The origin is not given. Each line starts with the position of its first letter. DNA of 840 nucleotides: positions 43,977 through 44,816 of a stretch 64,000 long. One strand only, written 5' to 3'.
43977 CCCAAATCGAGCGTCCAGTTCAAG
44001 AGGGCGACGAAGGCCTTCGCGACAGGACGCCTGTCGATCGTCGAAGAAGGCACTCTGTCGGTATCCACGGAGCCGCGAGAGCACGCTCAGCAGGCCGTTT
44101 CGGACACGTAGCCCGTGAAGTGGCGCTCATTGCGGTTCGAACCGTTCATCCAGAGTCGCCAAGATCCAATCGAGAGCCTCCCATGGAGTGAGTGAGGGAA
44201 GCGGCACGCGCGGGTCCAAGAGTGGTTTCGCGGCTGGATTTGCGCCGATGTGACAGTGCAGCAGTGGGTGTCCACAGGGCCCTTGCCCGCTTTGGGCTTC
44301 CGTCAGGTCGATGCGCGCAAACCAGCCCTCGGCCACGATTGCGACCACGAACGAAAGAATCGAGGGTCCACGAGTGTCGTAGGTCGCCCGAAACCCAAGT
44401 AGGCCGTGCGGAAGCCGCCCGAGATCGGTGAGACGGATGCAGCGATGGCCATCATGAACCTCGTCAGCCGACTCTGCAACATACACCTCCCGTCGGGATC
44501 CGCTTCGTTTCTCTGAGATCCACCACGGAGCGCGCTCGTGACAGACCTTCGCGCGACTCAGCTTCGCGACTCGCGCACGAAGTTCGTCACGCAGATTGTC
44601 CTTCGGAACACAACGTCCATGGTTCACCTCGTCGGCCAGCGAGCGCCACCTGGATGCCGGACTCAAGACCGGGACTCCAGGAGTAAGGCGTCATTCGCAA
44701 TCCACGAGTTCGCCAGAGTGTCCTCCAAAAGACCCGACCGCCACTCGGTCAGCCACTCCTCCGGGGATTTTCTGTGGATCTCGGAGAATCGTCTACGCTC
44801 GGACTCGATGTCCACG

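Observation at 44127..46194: Three-gene operon: minimal NB-ARC/STAND-like NTPase plus two small unknown proteins (candidate novel split STAND-type conflict/signalling system)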

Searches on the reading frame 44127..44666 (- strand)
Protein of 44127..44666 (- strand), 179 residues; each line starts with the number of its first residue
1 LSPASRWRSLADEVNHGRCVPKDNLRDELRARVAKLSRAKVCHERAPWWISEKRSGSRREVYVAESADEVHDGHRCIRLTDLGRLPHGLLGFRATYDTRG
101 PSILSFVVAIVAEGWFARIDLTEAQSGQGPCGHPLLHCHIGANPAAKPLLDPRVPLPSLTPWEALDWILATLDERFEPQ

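Call 3: search_protein_families(library=pfam, proteins=[window:44127-44666:-], max_evalue=1)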
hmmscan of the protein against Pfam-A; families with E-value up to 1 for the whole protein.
window:44127-44666:- (179 aa): 0 families

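Call 4: search_protein_families(library=padloc, proteins=[window:44127-44666:-], max_evalue=1)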
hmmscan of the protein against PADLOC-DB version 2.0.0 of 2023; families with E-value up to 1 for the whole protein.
window:44127-44666:- (179 aa): 0 families

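Call 15: find_related_loci(query=A1, collection=genome_contigs, flank=6000)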
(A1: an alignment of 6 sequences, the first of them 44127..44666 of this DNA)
Query A1 (179 aa) in genome_contigs; peptide patterns used: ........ (x = any residue, [..] = any of these).
43 stretches matched a pattern; 9 encode a relative of the query (tblastn E <= 1e-3); 9 distinct loci.
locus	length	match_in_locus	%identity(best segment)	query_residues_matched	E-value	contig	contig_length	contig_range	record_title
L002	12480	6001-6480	39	27-178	3e-33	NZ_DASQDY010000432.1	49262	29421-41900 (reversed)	MAG: Archangium sp. isolate SMAG_U11739 k141_106910, whole genome shotgun sequence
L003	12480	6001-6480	41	27-178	8e-33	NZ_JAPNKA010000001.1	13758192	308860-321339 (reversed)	Archangium lansingense strain MIWBW ctg.000000F, whole genome shotgun sequence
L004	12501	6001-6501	38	11-178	8e-32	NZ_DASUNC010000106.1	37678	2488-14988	MAG: Archangium sp. isolate SMAG_U1589 k141_1215994, whole genome shotgun sequence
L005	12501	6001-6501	38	11-178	1e-30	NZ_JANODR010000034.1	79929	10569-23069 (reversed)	MAG: Archangium sp. isolate VAR_17_metabat_108 VAR_17_k141_3156917, whole genome shotgun sequence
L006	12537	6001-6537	36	6-178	2e-28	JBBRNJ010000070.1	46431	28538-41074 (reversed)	MAG: Polyangiales bacterium isolate La1_metabat2.153 LA1C_B2.153_k141_1498926L_46431_cov_22.0000, whole genome shotgun s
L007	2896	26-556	37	5-179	2e-28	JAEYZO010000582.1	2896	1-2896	MAG: Proteobacteria bacterium isolate OH_CBlB_99 k127_841694, whole genome shotgun sequence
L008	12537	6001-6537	34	17-172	7e-24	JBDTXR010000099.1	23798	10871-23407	MAG: Byssovorax sp. isolate cluster4_bin.120 NODE_3453_length_23798_cov_13.091016, whole genome shotgun sequence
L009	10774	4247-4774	34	7-178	2e-21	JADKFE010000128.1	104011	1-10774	MAG: Deltaproteobacteria bacterium isolate Rand_18-Q3-R56-63_MAXAC.001 tig00811948-10-1041350, whole genome shotgun sequ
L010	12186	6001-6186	53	116-179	1e-18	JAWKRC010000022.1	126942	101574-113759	MAG: Polyangiales bacterium isolate ABC2.122 ABC2.122.fa-22, whole genome shotgun sequence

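Call 26: find_related_loci(query=A1, collection=metagenome_contigs, flank=6000)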
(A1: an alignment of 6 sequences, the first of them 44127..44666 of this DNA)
Query A1 (179 aa) in metagenome_contigs; peptide patterns used: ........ (x = any residue, [..] = any of these).
33 stretches matched a pattern; 3 encode a relative of the query (tblastn E <= 1e-3); 3 distinct loci.
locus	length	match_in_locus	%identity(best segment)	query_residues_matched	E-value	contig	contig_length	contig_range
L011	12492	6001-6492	38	22-178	3e-29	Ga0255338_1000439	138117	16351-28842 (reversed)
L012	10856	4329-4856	34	7-178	1e-21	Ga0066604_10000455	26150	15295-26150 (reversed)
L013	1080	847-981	36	128-164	1e-4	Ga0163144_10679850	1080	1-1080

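Call 57: search_protein_families(library=ncbifam, proteins=[window:44127-44666:-], max_evalue=1)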
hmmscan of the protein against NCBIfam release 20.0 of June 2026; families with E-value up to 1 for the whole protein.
window:44127-44666:- (179 aa): 0 families

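Call 58: search_protein_families(library=phrogs, proteins=[window:44127-44666:-], max_evalue=1)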
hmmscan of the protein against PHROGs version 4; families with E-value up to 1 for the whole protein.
window:44127-44666:- (179 aa): 1 family
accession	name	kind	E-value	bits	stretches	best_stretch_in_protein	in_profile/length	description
phrog_34304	-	unknown function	0.12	13.5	1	1-16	16-31/46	-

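Call 61: search_solved_structures(query=A5, max_evalue=10)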
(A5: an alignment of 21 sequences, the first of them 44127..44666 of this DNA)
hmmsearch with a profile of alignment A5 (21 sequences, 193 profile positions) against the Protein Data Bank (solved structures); distinct sequences matched with E-value up to 10: 15.
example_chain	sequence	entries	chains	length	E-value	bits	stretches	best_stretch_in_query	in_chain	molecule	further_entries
2win_M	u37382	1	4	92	0.4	13.5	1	11-92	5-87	STAPHYLOCOCCAL COMPLEMENT INHIBITOR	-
7c6a_A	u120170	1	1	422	0.46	13.3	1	140-168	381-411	Type-2 angiotensin II receptor,Soluble cytochrome b562,Type-2 angiotensin II receptor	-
5xjm_A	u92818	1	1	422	0.46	13.3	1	140-168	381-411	Type-2 angiotensin II receptor,Soluble cytochrome b562,Type-2 angiotensin II receptor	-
3l3o_M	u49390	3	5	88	0.94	12.3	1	20-92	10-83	Staphylococcal complement inhibitor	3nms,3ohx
3l5n_M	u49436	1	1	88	0.95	12.3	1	20-92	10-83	Staphylococcal complement inhibitor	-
6rur_N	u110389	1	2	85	1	12.2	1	21-92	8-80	Inhibitor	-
2qff_A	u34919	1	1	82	1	12.2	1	21-92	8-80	Hypothetical protein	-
6ruv_N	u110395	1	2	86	1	12.2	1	21-92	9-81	Inhibitor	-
6bfu_A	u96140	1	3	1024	1.3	11.8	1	28-113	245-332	Spike protein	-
8r9w_A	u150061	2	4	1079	1.4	11.7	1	28-113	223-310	Spike protein | PDCoV spike glycoprotein S1A domain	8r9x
6b7n_A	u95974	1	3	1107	1.4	11.7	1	28-113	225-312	Spike protein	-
6jod_A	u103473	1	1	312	1.5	11.6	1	140-168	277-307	Type-2 angiotensin II receptor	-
7kzm_H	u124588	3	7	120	1.6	11.5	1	112-158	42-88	Dynein 11 kDa light chain, flagellar outer arm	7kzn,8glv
4wzi_A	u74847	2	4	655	1.7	11.5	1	12-91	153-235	cAMP-specific 3',5'-cyclic phosphodiesterase 4B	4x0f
7kh2_A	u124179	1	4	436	3.1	10.6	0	145-156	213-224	N-citrylornithine decarboxylase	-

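Call 67: predict_structure(alignment_id=A1)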
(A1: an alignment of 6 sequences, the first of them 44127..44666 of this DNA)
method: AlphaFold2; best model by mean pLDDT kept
length: 179 residues; sequences in the alignment: 6
mean_pLDDT: 79.8   pTM: 0.78
mean pLDDT of the five models: 79.8, 78.8, 74.5, 74.1, 73.9
residues with pLDDT >= 90: 55; 70-90: 73; 50-70: 47; < 50: 4
segments of 3 or more residues with pLDDT < 50: none
pLDDT, mean of each block of 10 residues (from residue 1): 63 71 83 94 95 92 88 89 89 89 86 84 59 64 56 65 89 80
secondary structure, 60 per line:
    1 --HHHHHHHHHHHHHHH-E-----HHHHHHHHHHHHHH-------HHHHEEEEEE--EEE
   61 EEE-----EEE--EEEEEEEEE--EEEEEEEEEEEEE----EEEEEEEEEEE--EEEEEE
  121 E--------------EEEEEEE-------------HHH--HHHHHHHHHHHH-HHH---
elements in order: H3-17 H25-38 H46-49 E50-55 E58-63 E69-71 E74-82 E85-97 E102-112 E115-121 E136-142 H161-172

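Call 79: search_protein_families(library=pfam, alignment_id=A5, max_evalue=5)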
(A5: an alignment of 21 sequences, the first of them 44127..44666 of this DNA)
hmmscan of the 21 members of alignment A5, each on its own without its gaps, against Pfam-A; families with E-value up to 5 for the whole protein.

A. member 1, window:44127-44666:- (179 aa): 0 families

B. families by the number of members that match (of 21 scanned): 5 families
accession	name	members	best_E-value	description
PF21848.1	DUF6907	2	0.028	Domain of unknown function (DUF6907)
PF18367.6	Rv2175c_C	2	0.088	Rv2175c C-terminal domain of unknown function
PF16585.11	Lipocalin_8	1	0.061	Lipocalin-like domain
PF23042.1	KOW1_SPT5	1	0.068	Transcription elongation factor SPT5, KOW1 domain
PF23438.1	DUF7123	1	0.11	Domain of unknown function (DUF7123)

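Call 80: search_protein_families(library=pfam, proteins=[L003:1388-4090:+, L003:7783-8817:-, L003:6498-7172:-, L003:8869-12480:-, L008:6527-7177:+, L008:7194-9947:+, L009:4780-5214:+, L009:5228-6037:+, L008:2574-3689:+, L006:6549-7013:-], max_evalue=0.001)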
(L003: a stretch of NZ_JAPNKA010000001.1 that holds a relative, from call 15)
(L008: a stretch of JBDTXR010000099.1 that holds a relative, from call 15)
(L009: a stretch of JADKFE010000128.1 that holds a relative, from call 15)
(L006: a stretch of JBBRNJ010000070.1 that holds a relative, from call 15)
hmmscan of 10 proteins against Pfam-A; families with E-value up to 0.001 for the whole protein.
L003:1388-4090:+ (900 aa): 3 families
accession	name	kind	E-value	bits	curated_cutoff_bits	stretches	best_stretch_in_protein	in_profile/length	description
PF05170.20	AsmA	-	1.4e-25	90.6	29.8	2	491-702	339-566/607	AsmA family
PF05359.17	DUF748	-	5.6e-24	84.7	50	1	3-309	3-284/1037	Domain of Unknown Function (DUF748)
PF13116.12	YhdP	-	1.1e-13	50.6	46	1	18-212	16-186/1224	YhdP protein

L003:7783-8817:- (344 aa): 3 families
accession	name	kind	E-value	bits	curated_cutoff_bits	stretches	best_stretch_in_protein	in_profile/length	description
PF07859.19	Abhydrolase_3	-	1.8e-55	188.4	25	1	110-310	1-209/210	alpha/beta hydrolase fold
PF20434.5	BD-FAE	-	3.9e-11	43.3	26.8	1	105-192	11-105/215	BD-FAE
PF10340.15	Say1_Mug180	-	2e-10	40.6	21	1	104-223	119-243/374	Steryl acetyl hydrolase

L003:6498-7172:- (224 aa): 0 families

L003:8869-12480:- (1203 aa): 6 families
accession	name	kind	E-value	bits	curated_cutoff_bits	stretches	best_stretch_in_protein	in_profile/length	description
PF00069.31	Pkinase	-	1.2e-26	94.1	31.7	1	2-144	113-259/263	Protein kinase domain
PF13191.12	AAA_16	-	4.4e-22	79.8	32.6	1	365-552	1-167/167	AAA ATPase domain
PF07714.23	PK_Tyr_Ser-Thr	-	4.4e-18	66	23.1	1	4-146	119-257/258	Protein tyrosine and serine/threonine kinase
PF13424.12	TPR_12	-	2.2e-12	47.4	30.1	1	1064-1134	6-77/77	Tetratricopeptide repeat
PF13401.12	AAA_22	-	8.5e-07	29.8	27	1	388-560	5-127/130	AAA domain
PF14531.12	Kinase-like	-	0.00014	21.6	25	1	1-135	159-288/289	Kinase-like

L008:6527-7177:+ (216 aa): 1 family
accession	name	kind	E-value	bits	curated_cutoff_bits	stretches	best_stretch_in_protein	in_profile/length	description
PF05685.18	Uma2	-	2.3e-25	89.5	27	1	47-210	11-171/172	Putative restriction endonuclease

L008:7194-9947:+ (917 aa): 6 families
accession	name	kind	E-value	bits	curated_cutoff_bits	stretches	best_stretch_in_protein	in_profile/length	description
PF08335.16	GlnD_UR_UTase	-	6.8e-36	123.8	21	1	198-334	2-140/141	GlnD PII-uridylyltransferase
PF01842.31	ACT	-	4.9e-12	45.8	27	2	835-887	1-52/66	ACT domain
PF13291.12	ACT_4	-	1.2e-07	32.7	27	1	719-755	7-43/80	ACT domain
PF01966.28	HD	-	1e-06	29.4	22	1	502-570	14-92/116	HD domain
PF24931.1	ACT_ACR9_3rd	-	4e-06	27.3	27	1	824-893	2-72/98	ACR9-like, ACT-like domain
PF22754.3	bHLH-TF_ACT-like_plant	-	3.5e-05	24.4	27.6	0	835-882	11-57/75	Plant bHLH transcription factor, ACT-like domain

L009:4780-5214:+ (144 aa): 1 family
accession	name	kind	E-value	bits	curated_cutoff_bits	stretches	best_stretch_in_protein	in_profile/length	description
PF04241.20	DUF423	-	1.6e-24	86.4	25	1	40-121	2-86/86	Protein of unknown function (DUF423)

L009:5228-6037:+ (269 aa): 0 families

L008:2574-3689:+ (371 aa): 2 families
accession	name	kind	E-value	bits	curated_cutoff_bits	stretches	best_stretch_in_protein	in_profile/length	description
PF01569.27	PAP2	-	3.4e-20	72.6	27.2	1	213-334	4-125/130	PAP2 superfamily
PF14378.12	PAP2_3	-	0.00018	21.8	27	1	251-325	120-186/190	PAP2 superfamily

L006:6549-7013:- (154 aa): 1 family
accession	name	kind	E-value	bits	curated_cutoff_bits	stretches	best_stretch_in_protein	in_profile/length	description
PF01661.27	Macro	-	2.8e-11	43.8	22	1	25-129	6-117/118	Macro domain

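Call 91: fold_search(model_id=the predicted structure, library=pdb)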
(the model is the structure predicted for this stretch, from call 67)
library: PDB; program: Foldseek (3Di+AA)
matches with E <= 10: 324; with E <= 0.001: 0
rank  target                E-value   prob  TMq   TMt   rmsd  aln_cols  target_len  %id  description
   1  4fr9                  1.2e-01  0.10  0.14  0.17  14.7       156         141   14  Crystal structure of a BLIP-like protein (BF1215) from Bacteroides fragilis NCTC 9343 at 1.20 A resolution (released 2012-10-24)
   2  2ol7_A                1.8e-01  0.18  0.17  0.13  15.3        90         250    8  The crystal structure of OspA mutant (released 2007-12-11)
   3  4hbr_A                2.5e-01  0.08  0.12  0.15  12.5       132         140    7  Crystal structure of a putative periplasmic proteins (BACEGG_01429) from Bacteroides eggerthii DSM 20697 at 2.40 A res (released 2013-02-27)
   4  4hbr_D                2.6e-01  0.07  0.13  0.16  13.3       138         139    6  Crystal structure of a putative periplasmic proteins (BACEGG_01429) from Bacteroides eggerthii DSM 20697 at 2.40 A res (released 2013-02-27)
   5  9hcd_d                3.0e-01  0.02  0.09  0.09  21.3       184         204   15  Mouse mitoribosome large subunit assembly intermediate (with uL16m) bound to MRM3-dimer, DDX28 and the MALSU-L0R8F8-mt (released 2025-06-11)
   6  2ol8                  3.1e-01  0.04  0.11  0.09  16.5       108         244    8  The crystal structure of OspA mutant (released 2007-12-11)
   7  4d72_A                5.7e-01  0.07  0.12  0.05  13.2        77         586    9  Crystal structure of a family 98 glycoside hydrolase catalytic module (Sp3GH98) in complex with the type 2 blood group (released 2015-01-21)
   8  2wmj_B                6.0e-01  0.06  0.12  0.05  13.2        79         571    9  Crystal structure of the catalytic module of a family 98 glycoside hydrolase from Streptococcus pneumoniae SP3-BS71 (S (released 2009-07-14)
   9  4k61_B                6.0e-01  0.05  0.13  0.16  14.1       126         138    7  Crystal structure of a DUF2874 family protein (BACUNI_01296) from Bacteroides uniformis ATCC 8492 at 1.70 A resolution (released 2013-05-01)
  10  3u1w_C                6.4e-01  0.06  0.15  0.11  13.9       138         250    6  Crystal structure of a Calcium binding protein (BDI_1975) from Parabacteroides distasonis ATCC 8503 at 2.00 A resoluti (released 2012-01-25)
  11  2wmi_B                6.7e-01  0.03  0.12  0.05  18.4       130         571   12  Crystal structure of the catalytic module of a family 98 glycoside hydrolase from Streptococcus pneumoniae SP3-BS71 in (released 2009-07-14)
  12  2wmk_B                7.6e-01  0.06  0.12  0.05  13.2        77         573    9  Crystal structure of the catalytic module of a family 98 glycoside hydrolase from Streptococcus pneumoniae SP3-BS71 (S (released 2009-07-14)
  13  3msw                  8.5e-01  0.06  0.18  0.21  13.0       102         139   12  Crystal structure of a Protein with unknown function (BF3112) from Bacteroides fragilis NCTC 9343 at 1.90 A resolution (released 2010-06-09)
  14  4d6e_A                8.5e-01  0.06  0.12  0.05  13.2        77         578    9  Crystal structure of a family 98 glycoside hydrolase catalytic module (Sp3GH98) in complex with the blood group A-tris (released 2014-11-26)
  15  4d6i_A                8.5e-01  0.02  0.12  0.05  18.3       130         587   11  Crystal structure of a family 98 glycoside hydrolase catalytic module (Sp3GH98) in complex with the type 1 blood group (released 2014-11-26)
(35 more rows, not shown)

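Call 103: search_dna_similar(query=window:44127-44666:-, collection=plasmids, mode=protein, max_evalue=0.001, max_rows=15)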
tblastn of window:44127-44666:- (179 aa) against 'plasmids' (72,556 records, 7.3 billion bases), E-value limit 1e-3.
No match.
